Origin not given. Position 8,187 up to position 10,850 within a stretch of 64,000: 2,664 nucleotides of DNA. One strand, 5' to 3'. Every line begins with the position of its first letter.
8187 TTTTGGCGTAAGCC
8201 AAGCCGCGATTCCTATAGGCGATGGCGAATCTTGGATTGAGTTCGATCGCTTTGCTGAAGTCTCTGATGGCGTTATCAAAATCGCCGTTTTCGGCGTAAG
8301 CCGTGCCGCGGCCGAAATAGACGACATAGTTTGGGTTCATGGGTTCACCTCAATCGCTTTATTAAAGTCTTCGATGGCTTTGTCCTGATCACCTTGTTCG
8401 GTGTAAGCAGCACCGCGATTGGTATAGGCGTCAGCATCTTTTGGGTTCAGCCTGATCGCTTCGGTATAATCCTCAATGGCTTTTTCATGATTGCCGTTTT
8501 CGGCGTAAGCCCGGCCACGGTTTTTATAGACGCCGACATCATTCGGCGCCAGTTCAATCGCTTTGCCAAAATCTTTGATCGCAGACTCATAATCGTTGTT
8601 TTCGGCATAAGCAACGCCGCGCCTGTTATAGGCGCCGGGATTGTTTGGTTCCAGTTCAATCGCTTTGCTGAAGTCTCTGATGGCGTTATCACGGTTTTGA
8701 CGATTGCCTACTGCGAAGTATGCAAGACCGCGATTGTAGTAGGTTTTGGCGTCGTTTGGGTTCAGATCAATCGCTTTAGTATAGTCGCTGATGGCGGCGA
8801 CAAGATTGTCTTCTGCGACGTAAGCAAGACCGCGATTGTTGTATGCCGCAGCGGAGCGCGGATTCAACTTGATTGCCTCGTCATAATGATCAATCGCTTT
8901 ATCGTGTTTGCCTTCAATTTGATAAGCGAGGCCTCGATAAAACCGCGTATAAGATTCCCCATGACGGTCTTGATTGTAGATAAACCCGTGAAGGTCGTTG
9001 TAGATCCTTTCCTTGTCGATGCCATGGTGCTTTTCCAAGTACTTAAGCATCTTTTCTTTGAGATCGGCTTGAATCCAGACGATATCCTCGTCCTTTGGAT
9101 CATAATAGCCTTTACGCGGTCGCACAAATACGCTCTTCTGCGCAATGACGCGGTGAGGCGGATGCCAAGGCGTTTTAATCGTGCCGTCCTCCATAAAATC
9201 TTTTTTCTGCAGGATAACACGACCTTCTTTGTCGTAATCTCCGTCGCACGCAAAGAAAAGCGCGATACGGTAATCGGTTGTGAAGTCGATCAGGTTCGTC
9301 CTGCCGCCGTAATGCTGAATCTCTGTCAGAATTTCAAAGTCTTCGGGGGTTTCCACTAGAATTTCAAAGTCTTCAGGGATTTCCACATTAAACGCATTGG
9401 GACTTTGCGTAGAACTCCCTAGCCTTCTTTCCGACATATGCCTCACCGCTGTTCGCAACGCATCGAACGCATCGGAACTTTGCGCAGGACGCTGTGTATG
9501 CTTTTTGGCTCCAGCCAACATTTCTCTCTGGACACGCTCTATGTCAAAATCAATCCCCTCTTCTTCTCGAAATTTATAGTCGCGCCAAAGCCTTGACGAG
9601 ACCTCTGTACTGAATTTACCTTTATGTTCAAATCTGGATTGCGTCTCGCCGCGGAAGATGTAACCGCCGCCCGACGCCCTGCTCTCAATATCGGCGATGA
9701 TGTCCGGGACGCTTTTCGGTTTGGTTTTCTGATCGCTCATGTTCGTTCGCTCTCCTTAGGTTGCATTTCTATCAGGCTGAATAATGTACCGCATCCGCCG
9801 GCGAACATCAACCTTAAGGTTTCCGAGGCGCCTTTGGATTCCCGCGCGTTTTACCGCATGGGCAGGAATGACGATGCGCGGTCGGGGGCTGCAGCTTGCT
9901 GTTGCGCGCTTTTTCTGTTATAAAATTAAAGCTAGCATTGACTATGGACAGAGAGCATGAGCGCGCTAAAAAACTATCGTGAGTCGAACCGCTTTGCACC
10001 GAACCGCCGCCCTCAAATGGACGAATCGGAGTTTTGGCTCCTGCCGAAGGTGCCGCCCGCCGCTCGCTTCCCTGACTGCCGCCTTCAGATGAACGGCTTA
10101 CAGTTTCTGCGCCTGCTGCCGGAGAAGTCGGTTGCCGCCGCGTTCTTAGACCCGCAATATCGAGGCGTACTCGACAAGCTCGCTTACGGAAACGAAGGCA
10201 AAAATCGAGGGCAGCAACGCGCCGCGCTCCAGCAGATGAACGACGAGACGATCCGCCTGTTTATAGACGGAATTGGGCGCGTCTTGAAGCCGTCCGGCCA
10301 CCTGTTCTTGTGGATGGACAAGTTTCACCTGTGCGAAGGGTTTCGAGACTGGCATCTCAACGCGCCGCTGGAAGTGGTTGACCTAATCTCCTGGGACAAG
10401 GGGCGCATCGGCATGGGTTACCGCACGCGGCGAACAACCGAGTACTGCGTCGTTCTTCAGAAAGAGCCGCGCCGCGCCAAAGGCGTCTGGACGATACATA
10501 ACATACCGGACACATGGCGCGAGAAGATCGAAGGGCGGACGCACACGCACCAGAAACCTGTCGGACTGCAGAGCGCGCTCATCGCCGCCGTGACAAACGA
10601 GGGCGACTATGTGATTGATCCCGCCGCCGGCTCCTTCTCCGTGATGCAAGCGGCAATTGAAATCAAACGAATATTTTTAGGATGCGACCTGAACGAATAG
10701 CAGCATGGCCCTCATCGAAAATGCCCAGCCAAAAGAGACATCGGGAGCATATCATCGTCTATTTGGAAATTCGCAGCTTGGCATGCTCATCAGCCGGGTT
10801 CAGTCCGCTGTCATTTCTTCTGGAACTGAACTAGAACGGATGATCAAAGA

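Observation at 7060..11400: Low-GC island with an FRG-domain/TPR gene and a divergent restriction-modification pair: candidate novel defense module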

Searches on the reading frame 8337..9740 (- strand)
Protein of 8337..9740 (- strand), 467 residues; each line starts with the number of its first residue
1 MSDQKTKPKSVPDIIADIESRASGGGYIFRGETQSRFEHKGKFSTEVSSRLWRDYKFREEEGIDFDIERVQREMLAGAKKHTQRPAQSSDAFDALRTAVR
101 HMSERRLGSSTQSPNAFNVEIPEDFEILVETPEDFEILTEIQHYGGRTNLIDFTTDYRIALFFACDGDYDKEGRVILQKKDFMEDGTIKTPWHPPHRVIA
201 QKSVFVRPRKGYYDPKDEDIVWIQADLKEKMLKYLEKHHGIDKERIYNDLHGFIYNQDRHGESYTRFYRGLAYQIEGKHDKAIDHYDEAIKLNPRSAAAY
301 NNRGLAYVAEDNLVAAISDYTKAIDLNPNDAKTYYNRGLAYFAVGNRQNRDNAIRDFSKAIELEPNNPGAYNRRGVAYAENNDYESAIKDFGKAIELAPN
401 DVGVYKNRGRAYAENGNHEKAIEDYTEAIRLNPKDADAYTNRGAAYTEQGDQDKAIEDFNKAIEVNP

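Call 3: search_protein_families(library=pfam, proteins=[window:8337-9740:-], max_evalue=0.01)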
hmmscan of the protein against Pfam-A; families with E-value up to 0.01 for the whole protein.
window:8337-9740:- (467 aa): 29 families (the best 25 are shown)
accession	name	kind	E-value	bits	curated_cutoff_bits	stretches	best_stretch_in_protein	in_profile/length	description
PF00515.34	TPR_1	-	1.2e-60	199.4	27.8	6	436-467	1-32/34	Tetratricopeptide repeat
PF13414.12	TPR_11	-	4.9e-50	167.4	26.8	6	409-450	1-42/42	TPR repeat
PF07719.23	TPR_2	-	1.4e-48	159.5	27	6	404-435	3-34/34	Tetratricopeptide repeat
PF13181.12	TPR_8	-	2.2e-40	133.8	25.7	5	436-467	1-32/34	Tetratricopeptide repeat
PF13431.12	TPR_17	-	1.5e-39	131.4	24.4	5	425-457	2-34/34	Tetratricopeptide repeat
PF13432.12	TPR_16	-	4.6e-29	100.9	32.7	3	408-463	3-58/65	Tetratricopeptide repeat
PF13371.12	TPR_9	-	1.3e-28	99.3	35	4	377-438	4-65/73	Tetratricopeptide repeat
PF13424.12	TPR_12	-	1.1e-21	77.3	30.1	4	405-465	6-74/77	Tetratricopeptide repeat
PF13428.12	TPR_14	-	2e-21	74.7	23.5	2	404-442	3-41/44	Tetratricopeptide repeat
PF13174.12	TPR_6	-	1.3e-17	63.6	26.3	0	437-467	1-31/33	Tetratricopeptide repeat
PF14559.12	TPR_19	-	3e-16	59.9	25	3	379-423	2-46/68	Tetratricopeptide repeat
PF23914.1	TPR_CcmH_CycH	-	8.1e-10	39.2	42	1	305-401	58-154/158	Cytochrome c-type biogenesis protein H TPR domain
PF08867.16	FRG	-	1e-09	39.6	25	1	129-169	50-90/94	FRG domain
PF25575.1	TPR_BSK1_C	-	1.8e-09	38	42.2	0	278-333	57-113/118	Serine/threonine-protein kinase BSK1-like, TPR repeats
PF13429.12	TPR_15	-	1.8e-09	37.9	26.2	0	403-438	147-182/280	Tetratricopeptide repeat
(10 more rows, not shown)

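Call 4: search_protein_families(library=padloc, proteins=[window:8337-9740:-], max_evalue=0.01)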
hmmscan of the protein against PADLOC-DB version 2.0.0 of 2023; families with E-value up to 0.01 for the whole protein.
window:8337-9740:- (467 aa): 15 families
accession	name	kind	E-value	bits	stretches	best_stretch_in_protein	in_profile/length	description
PDLC04938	PDC-S15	-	2.2e-13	48.3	1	132-253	114-262/276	-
PDLC04933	PDC-S15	-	2.6e-12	44.8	1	122-178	68-123/286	-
PDLC04940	PDC-S15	-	3.5e-12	44.5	1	120-206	108-199/280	-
PDLC04936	PDC-S15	-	3.9e-11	40.9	1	131-177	89-138/300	-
PDLC04932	PDC-S15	-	5.1e-11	40.5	1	125-168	99-142/324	-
PDLC04927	PDC-S15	-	2.9e-10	37.6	1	121-172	75-123/422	-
PDLC04926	PDC-S15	-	2.9e-09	34.4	1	89-180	41-133/300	-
PDLC04937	PDC-S15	-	2.4e-08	31.9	1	109-211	68-186/254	-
PDLC04931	PDC-S15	-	5.1e-07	27.7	1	141-256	132-267/282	-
PDLC04930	PDC-S15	-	1.8e-06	25.2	1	118-167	68-114/380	-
PDLC01172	TPR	-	4.1e-06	23.9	1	277-396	98-198/448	TPR repeats containing protein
PDLC04939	PDC-S15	-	1.6e-05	22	1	116-167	63-111/487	-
PDLC04929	PDC-S15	-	6.6e-05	20.9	1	133-174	90-132/308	-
PDLC04781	PDC-M71B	-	0.00012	19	0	378-461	126-209/515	-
PDLC04934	PDC-S15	-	0.00071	16.7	1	133-168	116-151/416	-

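Call 7: search_protein_families(library=ncbifam, proteins=[window:8337-9740:-], max_evalue=0.01)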
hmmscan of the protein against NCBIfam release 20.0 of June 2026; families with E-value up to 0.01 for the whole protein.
window:8337-9740:- (467 aa): 32 families (the best 25 are shown)
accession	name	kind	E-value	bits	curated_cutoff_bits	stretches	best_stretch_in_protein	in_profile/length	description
NF040959.1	MamA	equivalog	2.4e-33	115.3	200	2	328-465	68-202/204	magnetosome protein MamA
TIGR02521.1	type_IV_pilW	equivalog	1.1e-26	93.8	154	3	375-464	38-127/234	type IV pilus biogenesis/stability protein PilW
NF008391.2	PRK11189.1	equivalog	3.1e-25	89.3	250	3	331-421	65-152/297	lipoprotein NlpI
TIGR00990.1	3a0801s09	subfamily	3.2e-22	78.9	757.25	2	370-467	333-430/615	mitochondrial import receptor subunit TOM70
NF002725.1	PRK02603.1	equivalog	1.6e-21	77.1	143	2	370-458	37-128/173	photosystem I assembly protein Ycf3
TIGR02917.1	PEP_TPR_lipo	equivalog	4.4e-21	74.5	312.2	2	265-368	772-871/899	XrtA/PEP-CTERM system TPR-repeat protein PrsT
NF047558.1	TPR_END_plus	domain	1e-20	73.4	32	2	406-435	3-32/56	TPR end-of-group domain-containing protein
TIGR02552.1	LcrH_SycD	equivalog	4.9e-16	58.7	104.8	2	347-401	65-119/136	SycD/LcrH family type III secretion system chaperone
NF033758.1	gliding_GltE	equivalog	6.8e-15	55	225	2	323-464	214-353/411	adventurous gliding motility TPR repeat lipoprotein GltE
NF033762.1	social_mot_Tgl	equivalog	1.1e-14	54.4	225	1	263-461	31-229/252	social motility TPR repeat lipoprotein Tgl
NF047507.1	TPR_BatC_Lepto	exception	2.6e-13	49.9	175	1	373-467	29-127/214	TPR repeat-containing protein BatC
NF008520.0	PRK11447.1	equivalog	4.2e-13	48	858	1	406-466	273-333/1157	cellulose synthase complex outer membrane protein BcsC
NF007302.0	PRK09782.1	equivalog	1.2e-11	43.4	1223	1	274-349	589-664/990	phage receptor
NF033920.0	C39_PA2778_fam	equivalog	4.5e-10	39.4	150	3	374-467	162-255/255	PA2778 family cysteine peptidase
NF047371.1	FlcA_CTERM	equivalog_domain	1e-09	37.5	300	2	272-397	408-536/646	periplasmic flagellar collar protein FlcA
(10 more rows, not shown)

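Call 14: find_encoding_contigs(protein=window:8337-9740:-, flank=10000, max_places=6)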
Protein window:8337-9740:- (467 aa): 1 contig read that carries it; 1 place shown.
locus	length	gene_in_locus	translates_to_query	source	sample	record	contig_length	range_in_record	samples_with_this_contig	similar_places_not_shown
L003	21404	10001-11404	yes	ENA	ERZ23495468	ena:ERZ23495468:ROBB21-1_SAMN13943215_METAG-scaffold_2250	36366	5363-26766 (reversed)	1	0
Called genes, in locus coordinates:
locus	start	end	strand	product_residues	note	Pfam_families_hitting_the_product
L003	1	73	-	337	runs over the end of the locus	PF02012:BNR (faint), PF14870:PSII_BNR, PF15902:Sortilin-Vps10 (faint), PF14870:PSII_BNR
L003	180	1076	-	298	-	PF01479:S4, PF00849:PseudoU_synth_2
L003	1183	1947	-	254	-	-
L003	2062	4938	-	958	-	PF13414:TPR_11, PF14559:TPR_19 (weak), PF23914:TPR_CcmH_CycH (weak), PF12895:ANAPC3 (weak), PF14559:TPR_19 (weak), PF13432:TPR_16, PF13432:TPR_16, PF14559:TPR_19, +15 more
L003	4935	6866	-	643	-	PF13432:TPR_16 (faint), PF14559:TPR_19 (faint), PF00515:TPR_1 (faint), PF07719:TPR_2 (faint), PF13181:TPR_8 (faint), PF13414:TPR_11 (faint), PF13424:TPR_12 (faint)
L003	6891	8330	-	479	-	PF00072:Response_reg, PF00158:Sigma54_activat, PF14532:Sigma54_activ_2, PF00004:AAA (weak), PF07728:AAA_5, PF25601:AAA_lid_14, PF02954:HTH_8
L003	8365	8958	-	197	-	-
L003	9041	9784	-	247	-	PF01555:N6_N4_Mtase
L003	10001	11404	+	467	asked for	PF08867:FRG, PF00515:TPR_1, PF13414:TPR_11, PF13432:TPR_16, PF00515:TPR_1, PF13414:TPR_11, PF00515:TPR_1, PF07719:TPR_2, +35 more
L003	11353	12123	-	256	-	-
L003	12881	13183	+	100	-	PF01503:PRA-PH (weak), PF03819:MazG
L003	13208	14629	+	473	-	PF01595:CNNM, PF00571:CBS (weak), PF03471:CorC_HlyC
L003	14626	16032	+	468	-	PF01595:CNNM, PF00571:CBS (weak), PF03471:CorC_HlyC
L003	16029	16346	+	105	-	PF08899:DUF1844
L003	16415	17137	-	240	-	PF00535:Glycos_transf_2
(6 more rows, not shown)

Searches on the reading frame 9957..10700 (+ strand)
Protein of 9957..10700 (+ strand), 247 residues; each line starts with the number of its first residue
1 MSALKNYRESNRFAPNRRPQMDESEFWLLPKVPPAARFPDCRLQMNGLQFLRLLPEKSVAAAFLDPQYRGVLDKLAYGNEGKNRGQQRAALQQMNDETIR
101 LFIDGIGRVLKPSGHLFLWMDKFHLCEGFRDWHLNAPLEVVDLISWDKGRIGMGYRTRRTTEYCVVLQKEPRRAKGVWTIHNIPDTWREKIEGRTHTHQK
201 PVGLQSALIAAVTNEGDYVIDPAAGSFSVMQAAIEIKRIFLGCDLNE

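Call 3: search_protein_families(library=pfam, proteins=[window:9957-10700:+], max_evalue=0.01)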
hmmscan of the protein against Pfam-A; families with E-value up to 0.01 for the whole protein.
window:9957-10700:+ (247 aa): 1 family
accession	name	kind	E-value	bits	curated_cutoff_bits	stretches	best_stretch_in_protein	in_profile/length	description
PF01555.25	N6_N4_Mtase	-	2.7e-16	60.6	26.7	1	170-247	136-213/221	DNA methylase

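Call 4: search_protein_families(library=padloc, proteins=[window:9957-10700:+], max_evalue=0.01)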
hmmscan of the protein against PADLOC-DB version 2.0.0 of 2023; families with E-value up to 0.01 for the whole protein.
window:9957-10700:+ (247 aa): 32 families (the best 25 are shown)
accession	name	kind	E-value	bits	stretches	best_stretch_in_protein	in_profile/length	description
PDLC03271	MTase_II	-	3.3e-84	280.1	1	42-245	14-218/228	Type II methyltransferase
PDLC03379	MTase_II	-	1.4e-21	75.6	1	47-245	26-229/267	Type II methyltransferase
PDLC03371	MTase_II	-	7.8e-19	66.2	2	168-247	166-242/260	Type II methyltransferase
PDLC03299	MTase_II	-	2.3e-13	48.3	1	176-247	179-247/296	Type II methyltransferase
PDLC03265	MTase_II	-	3.4e-11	41.1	2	43-122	28-100/333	Type II methyltransferase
PDLC03387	MTase_II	-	2.2e-10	38.2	1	183-247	199-265/289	Type II methyltransferase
PDLC03308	MTase_II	-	6.8e-09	33.2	1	104-245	234-382/419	Type II methyltransferase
PDLC03251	MTase_II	-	7.1e-09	33.3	1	188-246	197-255/282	Type II methyltransferase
PDLC03300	MTase_II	-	1e-08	32.6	1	176-246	198-265/302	Type II methyltransferase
PDLC03320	MTase_II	-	1.4e-08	32.3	1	175-247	195-264/289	Type II methyltransferase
PDLC03216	MTase_II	-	3e-08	31.1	1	173-244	169-242/364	Type II methyltransferase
PDLC03228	MTase_II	-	1.2e-07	29.8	1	183-247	130-195/227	Type II methyltransferase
PDLC03339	MTase_II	-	1.3e-07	28.7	1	168-247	185-261/399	Type II methyltransferase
PDLC03738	oMTase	-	3.5e-07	27.3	1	194-245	202-253/376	orphan methyltransferase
PDLC03353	MTase_II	-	3.8e-07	27.9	1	173-246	171-239/260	Type II methyltransferase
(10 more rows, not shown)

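Call 7: search_protein_families(library=ncbifam, proteins=[window:9957-10700:+], max_evalue=0.01)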
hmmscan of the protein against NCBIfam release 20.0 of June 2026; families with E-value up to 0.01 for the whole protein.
window:9957-10700:+ (247 aa): 3 families
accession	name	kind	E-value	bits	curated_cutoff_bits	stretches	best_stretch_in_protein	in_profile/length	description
NF008572.0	PRK11524.1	equivalog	9.8e-10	38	292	1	192-246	191-245/294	adenine-specific DNA-methyltransferase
NF050803.1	DnaMtaseCcrMCaul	equivalog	2.8e-08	33.1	830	1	188-245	178-235/350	adenine-specific DNA-methyltransferase CcrM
NF010253.0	PRK13699.1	subfamily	8.6e-07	28.9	244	1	46-245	8-193/226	DNA methyltransferase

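Call 40: search_solved_structures(query=window:9957-10700:+, max_evalue=0.001)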
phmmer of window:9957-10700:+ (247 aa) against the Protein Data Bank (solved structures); distinct sequences matched with E-value up to 0.001: 6.
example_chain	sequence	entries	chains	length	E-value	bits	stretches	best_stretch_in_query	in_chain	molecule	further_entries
8s9n_A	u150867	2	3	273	1.6e-08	37.6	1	42-246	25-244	DNA cytosine-N4 methyltransferase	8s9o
8s9m_A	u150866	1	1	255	1.7e-08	37.5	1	44-246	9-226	DNA cytosine-N4 methyltransferase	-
1g60_A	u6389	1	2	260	3.2e-06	30.1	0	184-246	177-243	Adenine-specific Methyltransferase MboIIA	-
8urk_A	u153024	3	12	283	4.6e-06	29.6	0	174-247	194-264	Methyltransferase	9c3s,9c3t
9c3u_A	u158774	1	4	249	6.3e-06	29.1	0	174-247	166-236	Methyltransferase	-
6pbd_A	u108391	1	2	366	0.00038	23.3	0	173-244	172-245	Modification methylase CcrMI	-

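Call 79: search_protein_families(library=phrogs, proteins=[window:9957-10700:+], max_evalue=0.001)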
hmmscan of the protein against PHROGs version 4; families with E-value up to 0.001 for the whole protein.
window:9957-10700:+ (247 aa): 7 families
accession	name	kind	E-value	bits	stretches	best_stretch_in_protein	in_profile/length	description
phrog_67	-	other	2e-27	97.6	1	45-247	129-333/743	DNA methyltransferase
phrog_498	-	other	4.3e-12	46.3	1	52-247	216-410/633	DNA methyltransferase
phrog_3008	-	other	1.4e-10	41.9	1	195-246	149-200/244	DNA methyltransferase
phrog_18293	-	other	8.7e-09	36.4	1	190-246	40-96/119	methyltransferase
phrog_21315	-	unknown function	0.00013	22.1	1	90-163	267-339/415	-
phrog_6952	-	other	0.00016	22.6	1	195-246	113-164/181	DNA methyltransferase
phrog_23085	-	unknown function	0.00017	22.3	1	186-247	34-95/138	-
